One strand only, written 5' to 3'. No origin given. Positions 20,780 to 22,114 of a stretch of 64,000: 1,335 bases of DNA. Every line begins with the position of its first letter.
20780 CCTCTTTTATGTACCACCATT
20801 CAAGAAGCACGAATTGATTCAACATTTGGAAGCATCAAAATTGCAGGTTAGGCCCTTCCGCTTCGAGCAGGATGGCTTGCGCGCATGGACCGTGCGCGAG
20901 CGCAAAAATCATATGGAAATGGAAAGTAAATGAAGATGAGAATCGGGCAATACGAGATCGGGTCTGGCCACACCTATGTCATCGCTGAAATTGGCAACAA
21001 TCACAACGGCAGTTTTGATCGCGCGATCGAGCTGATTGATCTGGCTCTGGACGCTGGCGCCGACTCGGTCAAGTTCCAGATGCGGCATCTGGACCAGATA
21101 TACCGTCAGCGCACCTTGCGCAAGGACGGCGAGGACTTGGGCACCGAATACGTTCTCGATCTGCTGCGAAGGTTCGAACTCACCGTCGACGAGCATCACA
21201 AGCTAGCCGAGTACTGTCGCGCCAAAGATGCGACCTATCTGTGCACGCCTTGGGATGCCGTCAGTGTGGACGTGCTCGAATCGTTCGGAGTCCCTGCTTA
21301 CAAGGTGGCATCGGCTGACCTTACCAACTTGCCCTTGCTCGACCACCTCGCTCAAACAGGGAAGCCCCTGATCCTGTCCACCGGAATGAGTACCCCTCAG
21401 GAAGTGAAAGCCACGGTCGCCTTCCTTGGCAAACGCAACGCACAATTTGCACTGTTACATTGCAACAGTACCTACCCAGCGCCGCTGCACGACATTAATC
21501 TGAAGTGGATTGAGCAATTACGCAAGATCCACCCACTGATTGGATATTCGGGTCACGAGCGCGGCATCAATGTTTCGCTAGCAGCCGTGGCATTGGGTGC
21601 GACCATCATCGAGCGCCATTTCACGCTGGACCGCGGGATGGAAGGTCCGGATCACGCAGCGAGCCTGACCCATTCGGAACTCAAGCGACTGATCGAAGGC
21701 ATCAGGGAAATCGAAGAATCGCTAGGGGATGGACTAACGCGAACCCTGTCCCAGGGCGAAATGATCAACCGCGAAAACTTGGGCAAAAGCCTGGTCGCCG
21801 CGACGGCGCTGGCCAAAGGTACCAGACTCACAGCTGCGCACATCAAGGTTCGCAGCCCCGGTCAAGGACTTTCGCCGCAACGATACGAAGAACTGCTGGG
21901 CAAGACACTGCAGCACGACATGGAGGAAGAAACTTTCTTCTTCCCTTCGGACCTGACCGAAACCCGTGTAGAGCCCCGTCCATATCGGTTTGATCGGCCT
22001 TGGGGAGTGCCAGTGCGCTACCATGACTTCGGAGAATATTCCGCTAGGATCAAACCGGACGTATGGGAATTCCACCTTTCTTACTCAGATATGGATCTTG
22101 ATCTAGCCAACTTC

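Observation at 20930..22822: A single 630-aa ORF fuses a NeuB/SAF synthase to a sugar-phosphate isomerase/epimerase-type TIM barrel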

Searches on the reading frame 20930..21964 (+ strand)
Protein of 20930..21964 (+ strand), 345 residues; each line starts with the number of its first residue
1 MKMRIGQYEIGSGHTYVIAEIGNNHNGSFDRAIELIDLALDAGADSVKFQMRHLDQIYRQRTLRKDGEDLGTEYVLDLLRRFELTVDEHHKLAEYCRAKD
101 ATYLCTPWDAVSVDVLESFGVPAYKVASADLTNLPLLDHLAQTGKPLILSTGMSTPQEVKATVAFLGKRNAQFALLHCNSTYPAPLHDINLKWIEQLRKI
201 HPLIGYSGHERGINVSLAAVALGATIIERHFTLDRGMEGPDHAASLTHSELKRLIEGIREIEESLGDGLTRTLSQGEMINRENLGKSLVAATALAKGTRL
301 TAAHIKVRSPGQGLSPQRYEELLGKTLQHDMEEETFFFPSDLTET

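Call 36: search_solved_structures(query=window:20930-21964:+, max_evalue=0.00001, show_alignments=1)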
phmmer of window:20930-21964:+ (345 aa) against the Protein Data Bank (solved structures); distinct sequences matched with E-value up to 0.00001: 8.
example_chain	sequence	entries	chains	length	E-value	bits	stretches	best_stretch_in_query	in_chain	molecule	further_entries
1vli_A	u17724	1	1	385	2.9e-51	177.7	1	13-276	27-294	Spore coat polysaccharide biosynthesis protein spsE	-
4ipi_A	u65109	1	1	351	1.5e-50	175.4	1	3-327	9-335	Polysialic acid capsule biosynthesis protein SiaC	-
4ipj_A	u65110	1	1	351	2.1e-50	174.9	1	3-327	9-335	Polysialic acid capsule biosynthesis protein SiaC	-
1xuu_A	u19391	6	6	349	2.8e-50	174.5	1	3-327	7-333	polysialic acid capsule biosynthesis protein SiaC | N-acetylneuraminate synthase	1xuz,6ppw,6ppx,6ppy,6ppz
2wqp_A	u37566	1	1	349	6.9e-49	169.9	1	3-327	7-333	POLYSIALIC ACID CAPSULE BIOSYNTHESIS PROTEIN SIAC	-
8h2c_A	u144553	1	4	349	3.8e-44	154.3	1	3-331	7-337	Pseudaminic acid synthase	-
6ncs_A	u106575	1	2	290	1.7e-43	152.1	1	3-279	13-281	N-acetylneuraminic acid (Sialic acid) synthetase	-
3g8r_A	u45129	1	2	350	1.7e-31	112.8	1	17-310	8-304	Probable spore coat polysaccharide biosynthesis protein E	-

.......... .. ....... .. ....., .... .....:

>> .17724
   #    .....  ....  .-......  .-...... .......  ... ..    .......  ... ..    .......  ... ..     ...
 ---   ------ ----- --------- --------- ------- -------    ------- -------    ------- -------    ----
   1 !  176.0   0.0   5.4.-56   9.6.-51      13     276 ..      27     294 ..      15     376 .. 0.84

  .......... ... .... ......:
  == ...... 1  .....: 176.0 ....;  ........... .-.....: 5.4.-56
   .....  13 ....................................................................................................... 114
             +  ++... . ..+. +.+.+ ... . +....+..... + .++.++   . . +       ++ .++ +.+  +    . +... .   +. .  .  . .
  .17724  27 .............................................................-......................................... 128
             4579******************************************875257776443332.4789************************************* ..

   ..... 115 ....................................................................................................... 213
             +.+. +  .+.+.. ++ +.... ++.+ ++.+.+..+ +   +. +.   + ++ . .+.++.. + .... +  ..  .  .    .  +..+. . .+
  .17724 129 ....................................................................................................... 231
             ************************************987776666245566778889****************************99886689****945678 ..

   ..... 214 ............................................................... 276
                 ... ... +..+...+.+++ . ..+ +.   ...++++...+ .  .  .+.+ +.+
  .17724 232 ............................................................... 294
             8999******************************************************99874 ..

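Call 68: search_solved_structures(query=window:20930-21964:+, max_evalue=1e-40, show_alignments=4)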
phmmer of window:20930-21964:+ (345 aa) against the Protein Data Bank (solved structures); distinct sequences matched with E-value up to 1e-40: 7.
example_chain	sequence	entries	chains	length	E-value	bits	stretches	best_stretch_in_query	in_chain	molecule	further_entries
1vli_A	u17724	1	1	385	2.9e-51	177.7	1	13-276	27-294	Spore coat polysaccharide biosynthesis protein spsE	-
4ipi_A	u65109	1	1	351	1.5e-50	175.4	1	3-327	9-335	Polysialic acid capsule biosynthesis protein SiaC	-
4ipj_A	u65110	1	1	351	2.1e-50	174.9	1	3-327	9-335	Polysialic acid capsule biosynthesis protein SiaC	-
1xuu_A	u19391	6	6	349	2.8e-50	174.5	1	3-327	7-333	polysialic acid capsule biosynthesis protein SiaC | N-acetylneuraminate synthase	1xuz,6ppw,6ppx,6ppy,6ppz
2wqp_A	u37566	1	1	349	6.9e-49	169.9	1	3-327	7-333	POLYSIALIC ACID CAPSULE BIOSYNTHESIS PROTEIN SIAC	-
8h2c_A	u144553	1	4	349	3.8e-44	154.3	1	3-331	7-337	Pseudaminic acid synthase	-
6ncs_A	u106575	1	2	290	1.7e-43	152.1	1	3-279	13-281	N-acetylneuraminic acid (Sialic acid) synthetase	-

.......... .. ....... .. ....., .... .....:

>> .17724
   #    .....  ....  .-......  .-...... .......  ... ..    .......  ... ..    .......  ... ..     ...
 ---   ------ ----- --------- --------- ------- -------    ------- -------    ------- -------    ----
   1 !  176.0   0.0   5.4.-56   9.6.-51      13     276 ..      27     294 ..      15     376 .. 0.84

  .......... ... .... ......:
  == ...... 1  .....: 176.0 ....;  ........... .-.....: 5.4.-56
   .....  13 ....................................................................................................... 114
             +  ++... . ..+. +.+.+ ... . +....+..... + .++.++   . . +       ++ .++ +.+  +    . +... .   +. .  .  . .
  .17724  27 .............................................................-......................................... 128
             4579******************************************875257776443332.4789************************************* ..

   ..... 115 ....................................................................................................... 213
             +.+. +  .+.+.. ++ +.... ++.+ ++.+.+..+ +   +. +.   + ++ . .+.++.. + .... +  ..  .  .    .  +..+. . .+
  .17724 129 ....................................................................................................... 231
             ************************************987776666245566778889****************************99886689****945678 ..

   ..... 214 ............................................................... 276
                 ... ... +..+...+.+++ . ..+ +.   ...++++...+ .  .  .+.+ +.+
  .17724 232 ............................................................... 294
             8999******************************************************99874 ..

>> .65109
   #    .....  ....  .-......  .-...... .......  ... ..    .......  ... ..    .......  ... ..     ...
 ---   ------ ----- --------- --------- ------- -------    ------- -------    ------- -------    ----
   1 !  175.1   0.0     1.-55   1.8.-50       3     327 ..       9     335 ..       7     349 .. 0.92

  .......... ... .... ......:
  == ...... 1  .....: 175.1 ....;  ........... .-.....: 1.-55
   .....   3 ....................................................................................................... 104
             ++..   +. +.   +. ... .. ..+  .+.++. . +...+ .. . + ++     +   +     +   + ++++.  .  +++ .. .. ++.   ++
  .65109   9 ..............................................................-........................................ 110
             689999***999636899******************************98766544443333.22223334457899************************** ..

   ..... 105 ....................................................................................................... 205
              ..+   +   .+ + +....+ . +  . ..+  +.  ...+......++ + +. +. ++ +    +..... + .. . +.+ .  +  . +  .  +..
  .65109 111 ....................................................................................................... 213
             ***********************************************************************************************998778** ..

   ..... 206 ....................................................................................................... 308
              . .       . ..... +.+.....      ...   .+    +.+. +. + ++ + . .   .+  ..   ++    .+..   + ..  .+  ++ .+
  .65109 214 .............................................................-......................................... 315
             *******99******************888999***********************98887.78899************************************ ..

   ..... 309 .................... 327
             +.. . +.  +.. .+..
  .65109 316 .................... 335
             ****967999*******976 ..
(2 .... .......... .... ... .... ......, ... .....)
